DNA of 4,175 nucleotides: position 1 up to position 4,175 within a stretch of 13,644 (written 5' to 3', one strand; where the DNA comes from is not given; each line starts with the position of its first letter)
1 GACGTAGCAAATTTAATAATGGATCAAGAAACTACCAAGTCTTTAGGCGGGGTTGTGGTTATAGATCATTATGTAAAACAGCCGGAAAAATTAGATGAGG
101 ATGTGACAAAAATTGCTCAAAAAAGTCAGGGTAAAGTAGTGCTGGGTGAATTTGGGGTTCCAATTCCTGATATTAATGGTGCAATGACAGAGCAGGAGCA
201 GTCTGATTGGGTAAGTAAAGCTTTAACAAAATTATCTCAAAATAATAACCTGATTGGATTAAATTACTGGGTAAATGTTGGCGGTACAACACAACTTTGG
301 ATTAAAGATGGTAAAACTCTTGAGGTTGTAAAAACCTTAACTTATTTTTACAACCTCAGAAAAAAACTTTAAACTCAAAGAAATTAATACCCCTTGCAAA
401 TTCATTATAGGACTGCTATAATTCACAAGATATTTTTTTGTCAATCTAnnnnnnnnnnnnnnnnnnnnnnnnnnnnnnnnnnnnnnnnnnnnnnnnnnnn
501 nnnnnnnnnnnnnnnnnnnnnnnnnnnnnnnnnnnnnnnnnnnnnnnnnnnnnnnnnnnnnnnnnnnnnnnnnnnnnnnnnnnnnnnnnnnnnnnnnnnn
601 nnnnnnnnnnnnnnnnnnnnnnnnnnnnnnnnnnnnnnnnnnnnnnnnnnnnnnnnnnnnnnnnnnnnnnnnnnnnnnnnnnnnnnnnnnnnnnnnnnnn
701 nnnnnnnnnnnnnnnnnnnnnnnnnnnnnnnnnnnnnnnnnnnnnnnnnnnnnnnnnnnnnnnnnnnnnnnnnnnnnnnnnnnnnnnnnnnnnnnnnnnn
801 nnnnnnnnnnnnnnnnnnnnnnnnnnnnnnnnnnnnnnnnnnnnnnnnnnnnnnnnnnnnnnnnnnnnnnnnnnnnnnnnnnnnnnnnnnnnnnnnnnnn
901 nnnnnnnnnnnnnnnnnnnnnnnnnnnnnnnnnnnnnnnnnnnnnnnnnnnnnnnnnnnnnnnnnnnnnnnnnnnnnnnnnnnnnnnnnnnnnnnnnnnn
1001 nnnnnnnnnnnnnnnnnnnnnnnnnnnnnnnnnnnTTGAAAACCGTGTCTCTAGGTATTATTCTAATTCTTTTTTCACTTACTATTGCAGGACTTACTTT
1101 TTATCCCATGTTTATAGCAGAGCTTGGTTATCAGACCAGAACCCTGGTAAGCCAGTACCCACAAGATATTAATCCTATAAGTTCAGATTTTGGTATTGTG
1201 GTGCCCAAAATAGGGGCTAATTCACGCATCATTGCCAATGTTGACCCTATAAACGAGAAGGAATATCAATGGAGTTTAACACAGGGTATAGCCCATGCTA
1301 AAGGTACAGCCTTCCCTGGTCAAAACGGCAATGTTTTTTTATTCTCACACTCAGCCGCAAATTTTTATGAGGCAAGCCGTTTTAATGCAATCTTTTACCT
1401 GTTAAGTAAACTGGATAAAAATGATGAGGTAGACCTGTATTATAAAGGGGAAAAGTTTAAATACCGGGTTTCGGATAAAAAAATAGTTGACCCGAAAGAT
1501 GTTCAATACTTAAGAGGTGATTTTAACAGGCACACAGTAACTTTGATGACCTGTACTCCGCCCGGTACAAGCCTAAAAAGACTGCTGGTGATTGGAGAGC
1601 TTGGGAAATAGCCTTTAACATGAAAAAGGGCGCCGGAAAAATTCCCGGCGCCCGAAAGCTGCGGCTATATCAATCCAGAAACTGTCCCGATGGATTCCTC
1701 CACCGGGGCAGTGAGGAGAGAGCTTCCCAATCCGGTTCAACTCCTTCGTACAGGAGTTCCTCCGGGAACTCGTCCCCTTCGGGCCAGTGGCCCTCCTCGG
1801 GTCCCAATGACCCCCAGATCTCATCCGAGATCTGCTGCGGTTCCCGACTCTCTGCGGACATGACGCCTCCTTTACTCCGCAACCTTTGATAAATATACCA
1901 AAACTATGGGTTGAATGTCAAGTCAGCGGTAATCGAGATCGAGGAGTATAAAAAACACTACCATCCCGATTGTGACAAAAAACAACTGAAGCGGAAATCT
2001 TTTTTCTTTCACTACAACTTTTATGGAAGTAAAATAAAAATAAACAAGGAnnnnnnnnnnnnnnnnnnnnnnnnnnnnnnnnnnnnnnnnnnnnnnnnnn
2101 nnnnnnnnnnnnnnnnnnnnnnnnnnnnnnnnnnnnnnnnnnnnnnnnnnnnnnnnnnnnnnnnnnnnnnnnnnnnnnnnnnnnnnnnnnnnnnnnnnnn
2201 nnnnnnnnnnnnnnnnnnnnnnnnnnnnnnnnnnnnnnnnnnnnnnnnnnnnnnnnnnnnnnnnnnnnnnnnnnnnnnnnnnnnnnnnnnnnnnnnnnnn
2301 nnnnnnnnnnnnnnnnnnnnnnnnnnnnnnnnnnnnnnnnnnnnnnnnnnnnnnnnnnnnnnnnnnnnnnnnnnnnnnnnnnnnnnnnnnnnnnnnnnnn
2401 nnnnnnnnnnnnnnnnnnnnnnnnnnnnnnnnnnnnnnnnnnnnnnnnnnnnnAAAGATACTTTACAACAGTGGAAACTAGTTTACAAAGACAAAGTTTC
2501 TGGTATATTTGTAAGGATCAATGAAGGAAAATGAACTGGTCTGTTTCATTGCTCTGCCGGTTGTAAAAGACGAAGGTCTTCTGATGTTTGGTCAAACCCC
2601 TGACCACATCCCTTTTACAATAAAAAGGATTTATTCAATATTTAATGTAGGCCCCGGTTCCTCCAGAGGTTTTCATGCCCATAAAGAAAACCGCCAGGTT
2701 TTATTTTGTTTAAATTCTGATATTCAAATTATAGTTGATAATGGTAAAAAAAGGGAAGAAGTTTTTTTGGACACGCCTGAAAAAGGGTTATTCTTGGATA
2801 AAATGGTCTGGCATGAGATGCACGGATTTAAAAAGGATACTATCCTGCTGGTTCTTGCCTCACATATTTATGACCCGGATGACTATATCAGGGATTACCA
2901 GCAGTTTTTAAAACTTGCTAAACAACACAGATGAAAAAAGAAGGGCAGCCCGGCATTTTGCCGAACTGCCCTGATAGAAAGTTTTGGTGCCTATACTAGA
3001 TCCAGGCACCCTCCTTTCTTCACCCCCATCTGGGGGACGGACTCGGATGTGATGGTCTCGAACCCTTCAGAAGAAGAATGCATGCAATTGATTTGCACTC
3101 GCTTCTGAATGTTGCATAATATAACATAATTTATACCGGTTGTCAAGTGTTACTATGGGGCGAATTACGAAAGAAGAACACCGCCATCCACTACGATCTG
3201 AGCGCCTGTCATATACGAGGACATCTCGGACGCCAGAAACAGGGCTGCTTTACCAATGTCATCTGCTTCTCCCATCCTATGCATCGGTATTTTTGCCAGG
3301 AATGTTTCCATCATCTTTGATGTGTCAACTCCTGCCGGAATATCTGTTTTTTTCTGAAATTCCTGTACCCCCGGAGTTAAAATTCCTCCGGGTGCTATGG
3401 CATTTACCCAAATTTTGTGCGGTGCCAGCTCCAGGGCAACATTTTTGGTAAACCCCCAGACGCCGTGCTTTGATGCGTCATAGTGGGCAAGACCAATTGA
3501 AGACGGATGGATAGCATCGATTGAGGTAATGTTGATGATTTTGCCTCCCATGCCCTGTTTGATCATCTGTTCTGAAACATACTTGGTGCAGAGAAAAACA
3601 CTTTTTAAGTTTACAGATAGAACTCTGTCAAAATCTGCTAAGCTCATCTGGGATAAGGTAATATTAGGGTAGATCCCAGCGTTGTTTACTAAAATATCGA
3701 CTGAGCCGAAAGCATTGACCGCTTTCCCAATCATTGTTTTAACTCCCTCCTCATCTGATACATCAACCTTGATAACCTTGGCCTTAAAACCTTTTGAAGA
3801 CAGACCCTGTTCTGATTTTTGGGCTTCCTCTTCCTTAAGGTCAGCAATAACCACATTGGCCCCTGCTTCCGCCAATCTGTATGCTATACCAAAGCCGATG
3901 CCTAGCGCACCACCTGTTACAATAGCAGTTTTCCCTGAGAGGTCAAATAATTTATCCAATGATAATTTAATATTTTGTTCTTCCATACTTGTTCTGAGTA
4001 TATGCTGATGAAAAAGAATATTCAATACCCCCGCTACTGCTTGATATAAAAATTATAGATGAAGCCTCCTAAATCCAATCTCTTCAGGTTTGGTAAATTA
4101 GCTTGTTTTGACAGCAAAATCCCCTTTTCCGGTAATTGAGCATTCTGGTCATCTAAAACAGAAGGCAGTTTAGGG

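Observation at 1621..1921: Autonomous 60 % GC mini-gene in AT-rich DNA: hyper-acidic Trp-rich 63-aa protein or a structured RNA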

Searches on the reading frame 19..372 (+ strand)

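Call 13: search_protein_families(library=pfam, proteins=[window:19-372:+], max_evalue=0.1)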
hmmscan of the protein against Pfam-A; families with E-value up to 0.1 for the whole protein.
window:19-372:+ (117 aa): 1 family
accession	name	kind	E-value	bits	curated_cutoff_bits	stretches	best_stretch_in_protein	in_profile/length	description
PF24065.1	REV3_N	-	0.056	14.1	29.9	1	12-34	6-28/50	DNA polymerase zeta catalytic subunit, N-terminal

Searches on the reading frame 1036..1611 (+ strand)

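Call 13: search_protein_families(library=pfam, proteins=[window:1036-1611:+], max_evalue=0.1)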
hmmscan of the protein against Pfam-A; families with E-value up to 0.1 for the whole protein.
window:1036-1611:+ (191 aa): 1 family
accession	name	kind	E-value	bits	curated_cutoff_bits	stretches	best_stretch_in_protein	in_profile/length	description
PF04203.18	Sortase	-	6.9e-23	81.2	26.6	1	54-189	1-124/125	Sortase domain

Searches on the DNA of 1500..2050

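Call 11: search_rna_families(source=window, start=1500, end=2050, threshold=evalue, max_evalue=10)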
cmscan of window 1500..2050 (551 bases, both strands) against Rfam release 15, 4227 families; matches with E-value up to 10: 5.
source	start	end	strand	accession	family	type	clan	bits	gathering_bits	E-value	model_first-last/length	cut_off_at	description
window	1618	1676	-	RF00236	ctRNA_pGA1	Gene; antisense;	-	19.7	45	0.19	1-79/79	no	ctRNA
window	1733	1756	+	RF02977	THF-II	Cis-reg;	-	17.3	41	0.99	1-39/39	no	THF-II riboswitch (folE RNA)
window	1993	2046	-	RF03603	mir-4899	Gene; miRNA;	-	17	85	2.2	1-87/87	no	mir-4899 microRNA precursor family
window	1599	1675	-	RF02031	tpke11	Gene; sRNA;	-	15.9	43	1.3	1-77/77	no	tpke11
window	1623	1721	-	RF02837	anti-hemB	Gene; sRNA;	-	12.5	49.5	3.9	1-81/81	no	Burkholderia RNA 7 (anti-hemB)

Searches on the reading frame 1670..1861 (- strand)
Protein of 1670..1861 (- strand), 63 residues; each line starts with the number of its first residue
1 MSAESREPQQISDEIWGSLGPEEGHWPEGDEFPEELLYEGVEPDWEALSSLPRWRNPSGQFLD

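Call 9: find_homologous_proteins(query=window:1673-1861:-, max_evalue=1)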
Query seq(63 aa) (63 aa): 1 proteins with E <= 1 among 1 candidates.
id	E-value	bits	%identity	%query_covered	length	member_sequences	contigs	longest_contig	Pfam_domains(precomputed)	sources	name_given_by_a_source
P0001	3.3e-35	137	100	100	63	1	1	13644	-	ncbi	-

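Call 12: find_encoding_contigs(protein=P0001, flank=10000)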
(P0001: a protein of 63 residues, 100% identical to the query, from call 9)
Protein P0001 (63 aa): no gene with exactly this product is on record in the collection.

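Call 13: search_protein_families(library=pfam, proteins=[window:1670-1861:-], max_evalue=0.1)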
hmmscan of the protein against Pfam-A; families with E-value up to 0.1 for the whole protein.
window:1670-1861:- (63 aa): 0 families

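Call 17: search_protein_representatives(protein=window:1673-1861:-)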
Query: 63 residues. Proteins with E-value up to 0.001 (for the whole library): 4; up to 1e-10: 1; up to 1e-30: 1. The best 4 are listed.
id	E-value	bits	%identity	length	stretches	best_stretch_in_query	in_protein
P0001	1.1e-35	136.5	100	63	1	1-63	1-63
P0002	3.3e-05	39.9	32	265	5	7-41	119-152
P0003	1.2e-04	38.2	50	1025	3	37-62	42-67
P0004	2.2e-04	37.3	33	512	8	36-60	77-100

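Call 31: find_homologous_proteins(query=A2, max_evalue=10)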
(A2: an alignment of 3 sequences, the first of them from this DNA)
Query A2 (3 sequences) (63 aa, profile of the alignment): 3 proteins with E <= 10 among 27 candidates.
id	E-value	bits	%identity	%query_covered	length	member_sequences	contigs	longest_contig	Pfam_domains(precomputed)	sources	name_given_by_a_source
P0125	2.8e-31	125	42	84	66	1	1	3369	-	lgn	-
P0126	9.5e-26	108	-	-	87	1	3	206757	-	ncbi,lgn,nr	ncbi:hypothetical protein HYW46_03355 [Candidatus Daviesbacteria bacterium]|nr:hypothetical protein 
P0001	1.8e-17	81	100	100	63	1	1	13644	-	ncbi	-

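Call 32: find_related_loci(query=A2, collection=metagenome_contigs, flank=3000)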
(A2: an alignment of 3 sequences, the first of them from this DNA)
Query A2 (63 aa) in metagenome_contigs; peptide patterns used: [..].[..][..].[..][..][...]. (x = any residue, [..] = any of these).
112 stretches matched a pattern, but none encodes a relative of the query by tblastn (E <= 1e-3).

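Call 39: find_related_loci(query=A2, collection=viral_contigs, flank=3000)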
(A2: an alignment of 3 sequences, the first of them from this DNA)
Query A2 (63 aa) in viral_contigs; peptide patterns used: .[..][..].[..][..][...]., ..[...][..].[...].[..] (x = any residue, [..] = any of these).
86 stretches matched a pattern, but none encodes a relative of the query by tblastn (E <= 1e-3).

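Call 40: search_dna_similar(query=window:1673-1861:-, collection=phages, mode=protein, max_evalue=10)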
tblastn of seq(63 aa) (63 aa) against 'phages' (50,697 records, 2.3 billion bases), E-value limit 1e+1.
No match.

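Call 61: predict_structure(alignment_id=A4)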
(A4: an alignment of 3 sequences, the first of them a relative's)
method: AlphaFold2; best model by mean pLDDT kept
length: 63 residues; sequences in the alignment: 3
mean_pLDDT: 63.4   pTM: 0.24
mean pLDDT of the five models: 63.4, 61.3, 60.8, 60.4, 56.8
residues with pLDDT >= 90: 0; 70-90: 22; 50-70: 36; < 50: 5
segments of 3 or more residues with pLDDT < 50: none
pLDDT, mean of each block of 10 residues (from residue 1): 52 55 56 71 77 71 63
secondary structure, 60 per line:
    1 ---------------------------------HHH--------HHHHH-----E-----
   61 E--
elements in order: H45-49

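Call 69: search_protein_families(library=phrogs, alignment_id=A5, max_evalue=1)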
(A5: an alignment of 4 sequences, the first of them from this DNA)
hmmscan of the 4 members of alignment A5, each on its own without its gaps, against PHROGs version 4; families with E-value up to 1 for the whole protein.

A. member 1, seq(63 aa): 0 families

B. families by the number of members that match (of 4 scanned): 1 family
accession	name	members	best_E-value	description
phrog_10156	-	1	0.19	-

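Call 70: search_protein_families(library=ncbifam, alignment_id=A5, max_evalue=1)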
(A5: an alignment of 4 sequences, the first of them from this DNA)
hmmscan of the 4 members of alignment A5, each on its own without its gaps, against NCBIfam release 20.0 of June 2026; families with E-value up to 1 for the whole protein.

A. member 1, seq(63 aa): 0 families

B. families by the number of members that match (of 4 scanned): 0 families

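Call 71: search_solved_structures(query=A5, max_evalue=10)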
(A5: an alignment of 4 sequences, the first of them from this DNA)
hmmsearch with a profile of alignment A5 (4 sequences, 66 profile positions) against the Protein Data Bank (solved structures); distinct sequences matched with E-value up to 10: 0.

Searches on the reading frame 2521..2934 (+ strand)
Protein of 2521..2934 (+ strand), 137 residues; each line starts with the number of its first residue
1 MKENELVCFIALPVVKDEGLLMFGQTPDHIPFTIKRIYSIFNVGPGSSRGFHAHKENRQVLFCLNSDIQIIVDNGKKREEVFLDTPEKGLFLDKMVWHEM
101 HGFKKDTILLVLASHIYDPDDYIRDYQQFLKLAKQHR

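Call 13: search_protein_families(library=pfam, proteins=[window:2521-2934:+], max_evalue=0.1)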
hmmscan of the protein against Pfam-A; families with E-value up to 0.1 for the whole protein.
window:2521-2934:+ (137 aa): 1 family
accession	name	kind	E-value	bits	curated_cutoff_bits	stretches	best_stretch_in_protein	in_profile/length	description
PF05523.17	FdtA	-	6.1e-43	146.2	23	1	10-133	6-130/131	WxcM-like, C-terminal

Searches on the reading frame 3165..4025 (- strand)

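Call 13: search_protein_families(library=pfam, proteins=[window:3165-4025:-], max_evalue=0.1)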
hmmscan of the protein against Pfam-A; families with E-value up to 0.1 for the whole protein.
window:3165-4025:- (286 aa): 7 families
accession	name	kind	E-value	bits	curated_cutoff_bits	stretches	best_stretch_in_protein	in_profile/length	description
PF13561.12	adh_short_C2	-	3.4e-63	213.8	27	1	40-283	2-235/236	Enoyl-(Acyl carrier protein) reductase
PF00106.31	adh_short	-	1.4e-56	191.6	26.6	1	32-226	1-193/195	short chain dehydrogenase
PF08659.16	KR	-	5.9e-13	49.6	22.6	1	33-142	2-115/180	KR domain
PF23441.1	SDR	-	5.4e-06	26.4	27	1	29-285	5-257/258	SDR-like rossmann domain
PF03435.24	Sacchrp_dh_NADP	-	8.4e-05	23.3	25.1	1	39-127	5-87/129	Saccharopine dehydrogenase NADP binding domain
PF02737.24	3HCDH_N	-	0.0024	18.3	22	1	35-92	4-58/180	3-hydroxyacyl-CoA dehydrogenase, NAD binding domain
PF03807.23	F420_oxidored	-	0.022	15.8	21.6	1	35-82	4-46/94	NADP oxidoreductase coenzyme F420-dependent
